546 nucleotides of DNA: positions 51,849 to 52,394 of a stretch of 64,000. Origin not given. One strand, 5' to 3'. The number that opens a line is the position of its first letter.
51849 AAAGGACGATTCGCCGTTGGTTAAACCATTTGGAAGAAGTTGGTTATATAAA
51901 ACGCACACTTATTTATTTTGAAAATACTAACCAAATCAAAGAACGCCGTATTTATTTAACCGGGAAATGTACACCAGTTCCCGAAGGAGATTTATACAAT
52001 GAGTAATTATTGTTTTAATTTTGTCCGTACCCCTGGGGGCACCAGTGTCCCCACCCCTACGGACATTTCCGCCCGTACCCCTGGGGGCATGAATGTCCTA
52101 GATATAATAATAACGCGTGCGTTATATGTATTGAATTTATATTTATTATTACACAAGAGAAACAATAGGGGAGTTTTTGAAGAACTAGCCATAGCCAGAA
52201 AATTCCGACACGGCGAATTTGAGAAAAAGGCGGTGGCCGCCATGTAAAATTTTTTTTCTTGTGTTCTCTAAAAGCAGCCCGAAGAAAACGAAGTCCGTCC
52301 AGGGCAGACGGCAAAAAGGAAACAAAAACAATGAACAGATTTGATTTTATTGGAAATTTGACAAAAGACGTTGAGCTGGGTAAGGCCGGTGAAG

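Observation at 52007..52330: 324-bp non-coding GC-rich repeat island between the Rep-like gene and ssb: a candidate origin, iteron set or single-strand promoter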

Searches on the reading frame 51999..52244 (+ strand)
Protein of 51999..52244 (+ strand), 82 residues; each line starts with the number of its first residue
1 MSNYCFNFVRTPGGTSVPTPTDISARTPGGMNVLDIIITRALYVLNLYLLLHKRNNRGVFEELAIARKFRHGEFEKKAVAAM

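Call 36: search_protein_families(library=pfam, proteins=[window:51999-52244:+], max_evalue=1)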
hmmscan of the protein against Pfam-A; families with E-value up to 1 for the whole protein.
window:51999-52244:+ (82 aa): 0 families

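Call 37: search_protein_families(library=phrogs, proteins=[window:51999-52244:+], max_evalue=1)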
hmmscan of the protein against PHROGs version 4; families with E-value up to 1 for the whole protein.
window:51999-52244:+ (82 aa): 0 families

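Call 44: find_homologous_proteins(query=A3, max_evalue=0.01)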
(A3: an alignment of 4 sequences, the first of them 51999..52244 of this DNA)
Query A3 (4 sequences) (82 aa, profile of the alignment): 24 proteins with E <= 0.01 among 190 candidates.
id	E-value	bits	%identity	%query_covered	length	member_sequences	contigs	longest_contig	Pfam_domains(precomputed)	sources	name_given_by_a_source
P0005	4.3e-36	141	47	88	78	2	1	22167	-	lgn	-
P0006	7.1e-36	140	42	91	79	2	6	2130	-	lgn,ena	-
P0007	2.0e-35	138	35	88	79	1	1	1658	-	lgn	-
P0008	3.6e-35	138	32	91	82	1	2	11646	-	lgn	-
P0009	7.6e-35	137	39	91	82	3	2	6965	-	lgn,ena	-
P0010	2.7e-34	135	100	100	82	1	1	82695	-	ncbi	-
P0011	4.4e-31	125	46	100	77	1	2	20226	-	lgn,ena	-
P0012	7.4e-31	124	39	91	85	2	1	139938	-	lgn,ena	-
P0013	4.4e-26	109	56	88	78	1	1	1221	-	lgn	-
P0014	1.3e-24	104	47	88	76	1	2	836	-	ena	-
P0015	9.2e-22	95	53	98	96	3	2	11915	-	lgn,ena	-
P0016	1.6e-21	94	56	93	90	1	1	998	-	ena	-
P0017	1.5e-20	91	57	88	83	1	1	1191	-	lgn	-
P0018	3.7e-20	89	52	93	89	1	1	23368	-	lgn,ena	-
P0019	1.3e-19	88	56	88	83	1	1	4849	-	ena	-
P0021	3.3e-19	86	50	98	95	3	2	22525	-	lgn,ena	-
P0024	5.8e-17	79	33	88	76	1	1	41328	-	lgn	-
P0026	2.8e-16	77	61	94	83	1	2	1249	-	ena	-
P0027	5.9e-16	76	49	88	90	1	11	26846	-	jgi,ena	-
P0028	1.2e-12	65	31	91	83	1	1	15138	-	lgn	-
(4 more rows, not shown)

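Call 47: find_encoding_contigs(protein=P0012, flank=5000, max_places=2)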
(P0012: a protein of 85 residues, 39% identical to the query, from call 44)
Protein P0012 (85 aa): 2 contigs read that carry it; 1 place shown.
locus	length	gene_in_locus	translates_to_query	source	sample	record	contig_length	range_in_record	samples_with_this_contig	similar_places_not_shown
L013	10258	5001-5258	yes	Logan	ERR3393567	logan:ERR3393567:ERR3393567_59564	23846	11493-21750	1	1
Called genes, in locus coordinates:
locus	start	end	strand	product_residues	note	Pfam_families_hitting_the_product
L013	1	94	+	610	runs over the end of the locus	PF02518:HATPase_c (weak), PF13589:HATPase_c_3, PF01119:DNA_mis_repair, PF08676:MutL_C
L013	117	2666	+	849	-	PF00122:E1-E2_ATPase, PF00702:Hydrolase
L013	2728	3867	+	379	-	PF00091:Tubulin, PF12327:FtsZ_C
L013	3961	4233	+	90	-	PF00312:Ribosomal_S15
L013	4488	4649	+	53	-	-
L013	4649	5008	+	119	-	PF13730:HTH_36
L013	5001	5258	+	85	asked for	-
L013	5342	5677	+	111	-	PF00436:SSB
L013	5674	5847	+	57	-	-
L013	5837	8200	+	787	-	PF08401:ArdcN, PF18818:MPTase-PolyVal, PF22763:NrS1-1_pol-like_HBD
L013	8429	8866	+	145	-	-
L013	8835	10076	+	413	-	PF18555:MobL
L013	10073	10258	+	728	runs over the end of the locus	PF02534:T4SS-DNA_transf, PF00270:DEAD (weak), PF01935:DUF87 (weak), PF10412:TrwB_AAD_bind, PF12696:TraG-D_C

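Call 48: find_encoding_contigs(protein=P0024, flank=5000, max_places=2)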
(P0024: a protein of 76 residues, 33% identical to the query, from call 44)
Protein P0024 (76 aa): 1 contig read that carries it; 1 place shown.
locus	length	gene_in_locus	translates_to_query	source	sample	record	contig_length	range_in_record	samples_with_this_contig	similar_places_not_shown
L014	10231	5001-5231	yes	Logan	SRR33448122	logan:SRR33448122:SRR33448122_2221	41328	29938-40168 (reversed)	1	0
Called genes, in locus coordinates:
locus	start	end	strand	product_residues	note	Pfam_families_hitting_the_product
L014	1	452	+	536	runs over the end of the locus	?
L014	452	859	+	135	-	PF03652:RuvX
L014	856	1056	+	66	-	PF13183:Fer4_8 (faint), PF13237:Fer4_10, PF13534:Fer4_17 (faint), PF13187:Fer4_9, PF12838:Fer4_7, PF12797:Fer4_2 (weak), PF00037:Fer4, PF12837:Fer4_6, +4 more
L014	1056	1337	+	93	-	-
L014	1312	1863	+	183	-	PF00719:Pyrophosphatase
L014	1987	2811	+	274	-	PF00318:Ribosomal_S2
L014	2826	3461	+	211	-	PF00889:EF_TS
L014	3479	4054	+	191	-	PF01765:RRF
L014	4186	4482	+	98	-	-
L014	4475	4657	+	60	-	-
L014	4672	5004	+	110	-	PF13730:HTH_36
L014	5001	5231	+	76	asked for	-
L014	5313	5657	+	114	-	PF00436:SSB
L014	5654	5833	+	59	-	-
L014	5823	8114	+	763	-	PF08401:ArdcN, PF18818:MPTase-PolyVal, PF22763:NrS1-1_pol-like_HBD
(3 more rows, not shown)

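Call 49: find_encoding_contigs(protein=P0027, flank=5000, max_places=3)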
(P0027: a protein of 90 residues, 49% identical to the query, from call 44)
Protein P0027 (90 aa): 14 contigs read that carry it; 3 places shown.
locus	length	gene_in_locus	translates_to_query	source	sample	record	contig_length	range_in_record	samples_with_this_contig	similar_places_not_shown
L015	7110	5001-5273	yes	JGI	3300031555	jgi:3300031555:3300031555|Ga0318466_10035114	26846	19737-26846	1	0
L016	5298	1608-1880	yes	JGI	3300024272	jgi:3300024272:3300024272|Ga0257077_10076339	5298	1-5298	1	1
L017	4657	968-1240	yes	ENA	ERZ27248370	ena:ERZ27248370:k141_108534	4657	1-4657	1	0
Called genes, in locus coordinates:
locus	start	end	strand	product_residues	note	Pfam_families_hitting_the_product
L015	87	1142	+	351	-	PF13354:Beta-lactamase2, PF00768:Peptidase_S11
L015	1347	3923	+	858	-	PF02463:SMC_N, PF13175:AAA_15, PF13304:AAA_21 (faint), PF13476:AAA_23, PF06470:SMC_hinge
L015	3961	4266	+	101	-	-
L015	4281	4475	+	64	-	-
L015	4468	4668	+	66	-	-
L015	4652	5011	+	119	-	PF13730:HTH_36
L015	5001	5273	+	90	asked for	-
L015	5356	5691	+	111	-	PF00436:SSB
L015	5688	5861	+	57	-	-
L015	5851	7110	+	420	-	?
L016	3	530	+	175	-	?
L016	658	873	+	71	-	-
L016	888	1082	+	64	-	-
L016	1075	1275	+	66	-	-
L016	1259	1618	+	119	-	PF13730:HTH_36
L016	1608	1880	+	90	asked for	-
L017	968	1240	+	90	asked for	-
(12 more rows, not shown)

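Call 50: find_encoding_contigs(protein=P0028, flank=5000, max_places=2)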
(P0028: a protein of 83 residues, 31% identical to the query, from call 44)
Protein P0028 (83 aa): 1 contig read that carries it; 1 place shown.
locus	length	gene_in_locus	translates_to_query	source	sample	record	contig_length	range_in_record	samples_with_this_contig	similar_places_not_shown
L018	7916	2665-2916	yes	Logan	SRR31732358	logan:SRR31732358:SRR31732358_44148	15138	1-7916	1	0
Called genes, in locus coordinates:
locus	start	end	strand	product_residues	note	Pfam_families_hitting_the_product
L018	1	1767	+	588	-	?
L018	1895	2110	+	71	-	-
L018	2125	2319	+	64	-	-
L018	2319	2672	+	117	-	PF13730:HTH_36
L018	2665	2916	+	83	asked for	-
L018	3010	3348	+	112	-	PF00436:SSB, PF01336:tRNA_anti-codon (weak)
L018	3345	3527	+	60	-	-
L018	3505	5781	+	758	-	PF08401:ArdcN, PF18818:MPTase-PolyVal, PF22763:NrS1-1_pol-like_HBD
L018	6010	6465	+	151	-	-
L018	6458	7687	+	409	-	PF18555:MobL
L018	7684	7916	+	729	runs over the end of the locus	PF02534:T4SS-DNA_transf, PF00270:DEAD (weak), PF10412:TrwB_AAD_bind, PF12696:TraG-D_C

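Call 51: find_encoding_contigs(protein=P0018, flank=5000, max_places=2)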
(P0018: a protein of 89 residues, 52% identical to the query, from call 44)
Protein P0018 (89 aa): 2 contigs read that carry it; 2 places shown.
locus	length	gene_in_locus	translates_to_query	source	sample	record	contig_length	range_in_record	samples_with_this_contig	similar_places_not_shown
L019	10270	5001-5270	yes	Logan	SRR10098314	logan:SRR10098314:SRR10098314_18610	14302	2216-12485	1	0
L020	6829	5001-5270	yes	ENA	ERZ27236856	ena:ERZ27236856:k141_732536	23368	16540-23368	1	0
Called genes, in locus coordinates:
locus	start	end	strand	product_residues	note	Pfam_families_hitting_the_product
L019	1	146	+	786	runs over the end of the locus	?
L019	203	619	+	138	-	-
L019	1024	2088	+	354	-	-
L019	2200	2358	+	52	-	PF01381:HTH_3, PF12844:HTH_19, PF13443:HTH_26 (weak), PF13560:HTH_31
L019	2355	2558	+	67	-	-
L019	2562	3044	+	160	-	-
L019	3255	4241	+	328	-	PF00665:rve, PF13683:rve_3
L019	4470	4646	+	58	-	-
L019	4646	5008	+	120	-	PF13730:HTH_36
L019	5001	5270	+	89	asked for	-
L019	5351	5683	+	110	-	PF00436:SSB, PF01336:tRNA_anti-codon (faint)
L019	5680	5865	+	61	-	-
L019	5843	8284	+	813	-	PF08401:ArdcN, PF18818:MPTase-PolyVal, PF22763:NrS1-1_pol-like_HBD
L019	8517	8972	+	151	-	-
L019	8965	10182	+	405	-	PF18555:MobL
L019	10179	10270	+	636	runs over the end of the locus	?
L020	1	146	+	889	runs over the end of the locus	PF01935:DUF87 (weak), PF19044:P-loop_TraG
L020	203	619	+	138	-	-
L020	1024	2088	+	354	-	-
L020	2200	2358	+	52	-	PF01381:HTH_3, PF12844:HTH_19, PF13443:HTH_26 (weak), PF13560:HTH_31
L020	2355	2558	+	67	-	-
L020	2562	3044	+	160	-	-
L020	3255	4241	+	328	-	PF00665:rve, PF13683:rve_3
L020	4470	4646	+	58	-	-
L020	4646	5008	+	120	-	PF13730:HTH_36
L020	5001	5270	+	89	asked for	-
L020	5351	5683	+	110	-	PF00436:SSB, PF01336:tRNA_anti-codon (faint)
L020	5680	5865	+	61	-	-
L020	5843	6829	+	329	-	?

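Call 52: find_encoding_contigs(protein=P0011, flank=5000, max_places=2)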
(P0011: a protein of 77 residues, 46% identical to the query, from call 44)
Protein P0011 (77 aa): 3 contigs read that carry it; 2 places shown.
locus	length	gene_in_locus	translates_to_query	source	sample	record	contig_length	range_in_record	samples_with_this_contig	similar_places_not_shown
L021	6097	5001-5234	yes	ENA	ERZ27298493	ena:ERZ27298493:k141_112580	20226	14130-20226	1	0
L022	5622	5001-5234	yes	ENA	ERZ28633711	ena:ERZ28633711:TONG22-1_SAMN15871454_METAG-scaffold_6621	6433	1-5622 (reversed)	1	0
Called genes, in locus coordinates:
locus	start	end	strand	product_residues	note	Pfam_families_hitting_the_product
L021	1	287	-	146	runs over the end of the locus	-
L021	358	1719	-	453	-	PF01695:IstB_IS21, PF00308:Bac_DnaA, PF00004:AAA (weak), PF08299:Bac_DnaA_C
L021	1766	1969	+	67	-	PF00468:Ribosomal_L34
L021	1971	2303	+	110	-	PF00825:Ribonuclease_P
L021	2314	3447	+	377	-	PF02096:60KD_IMP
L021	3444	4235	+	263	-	PF14804:Jag_N, PF13083:KH_KhpA-B, PF01424:R3H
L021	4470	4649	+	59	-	-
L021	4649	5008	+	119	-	PF13730:HTH_36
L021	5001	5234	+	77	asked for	-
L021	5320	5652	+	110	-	PF00436:SSB, PF01336:tRNA_anti-codon (faint)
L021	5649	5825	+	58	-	-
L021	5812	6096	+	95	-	?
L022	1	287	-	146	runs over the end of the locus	-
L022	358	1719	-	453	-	PF01695:IstB_IS21, PF00308:Bac_DnaA, PF00004:AAA (weak), PF08299:Bac_DnaA_C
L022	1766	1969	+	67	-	PF00468:Ribosomal_L34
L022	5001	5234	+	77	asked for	-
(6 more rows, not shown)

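Call 53: find_encoding_contigs(protein=P0026, flank=5000, max_places=2)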
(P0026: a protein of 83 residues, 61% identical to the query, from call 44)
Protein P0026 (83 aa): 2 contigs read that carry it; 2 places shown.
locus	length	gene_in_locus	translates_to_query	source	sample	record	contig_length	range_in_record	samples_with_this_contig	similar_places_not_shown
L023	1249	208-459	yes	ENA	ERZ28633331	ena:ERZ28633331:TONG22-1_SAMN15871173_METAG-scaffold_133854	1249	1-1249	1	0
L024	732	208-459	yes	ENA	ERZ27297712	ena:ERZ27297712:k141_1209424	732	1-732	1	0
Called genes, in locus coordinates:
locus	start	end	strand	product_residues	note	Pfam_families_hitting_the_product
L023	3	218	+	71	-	?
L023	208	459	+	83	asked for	-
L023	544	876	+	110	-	PF00436:SSB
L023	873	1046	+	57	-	-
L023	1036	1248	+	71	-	?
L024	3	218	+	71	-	?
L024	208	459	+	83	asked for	-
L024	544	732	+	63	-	?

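Call 54: find_encoding_contigs(protein=P0021, flank=5000, max_places=2)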
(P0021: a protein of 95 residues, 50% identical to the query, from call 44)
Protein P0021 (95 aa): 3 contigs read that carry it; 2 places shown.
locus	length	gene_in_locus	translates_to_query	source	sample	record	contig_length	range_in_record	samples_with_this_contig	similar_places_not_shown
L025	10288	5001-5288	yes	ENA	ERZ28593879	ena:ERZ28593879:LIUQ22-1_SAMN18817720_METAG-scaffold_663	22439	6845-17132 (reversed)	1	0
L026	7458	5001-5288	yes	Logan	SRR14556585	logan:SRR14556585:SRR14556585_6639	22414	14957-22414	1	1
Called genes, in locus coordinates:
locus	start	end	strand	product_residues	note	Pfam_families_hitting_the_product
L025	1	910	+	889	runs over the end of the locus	PF01935:DUF87 (weak), PF19044:P-loop_TraG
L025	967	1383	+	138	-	-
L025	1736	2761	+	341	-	PF13958:ToxN_toxin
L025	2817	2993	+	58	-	-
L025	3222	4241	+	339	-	PF01527:HTH_Tnp_1 (weak), PF00665:rve, PF13683:rve_3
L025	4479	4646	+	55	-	-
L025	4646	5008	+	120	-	PF13730:HTH_36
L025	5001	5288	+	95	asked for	-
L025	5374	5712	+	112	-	PF00436:SSB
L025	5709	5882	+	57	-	-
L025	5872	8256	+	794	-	PF08401:ArdcN, PF18818:MPTase-PolyVal, PF22763:NrS1-1_pol-like_HBD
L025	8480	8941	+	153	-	-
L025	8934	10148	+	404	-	PF18555:MobL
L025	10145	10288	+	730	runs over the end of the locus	PF02534:T4SS-DNA_transf, PF00270:DEAD (weak), PF01935:DUF87 (weak), PF10412:TrwB_AAD_bind, PF12696:TraG-D_C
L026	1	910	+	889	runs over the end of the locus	PF01935:DUF87 (weak), PF19044:P-loop_TraG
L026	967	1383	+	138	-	-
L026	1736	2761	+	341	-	PF13958:ToxN_toxin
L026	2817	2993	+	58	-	-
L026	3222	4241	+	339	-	PF01527:HTH_Tnp_1 (weak), PF00665:rve, PF13683:rve_3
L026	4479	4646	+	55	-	-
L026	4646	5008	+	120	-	PF13730:HTH_36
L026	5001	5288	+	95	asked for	-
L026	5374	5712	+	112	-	PF00436:SSB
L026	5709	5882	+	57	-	-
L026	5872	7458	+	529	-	?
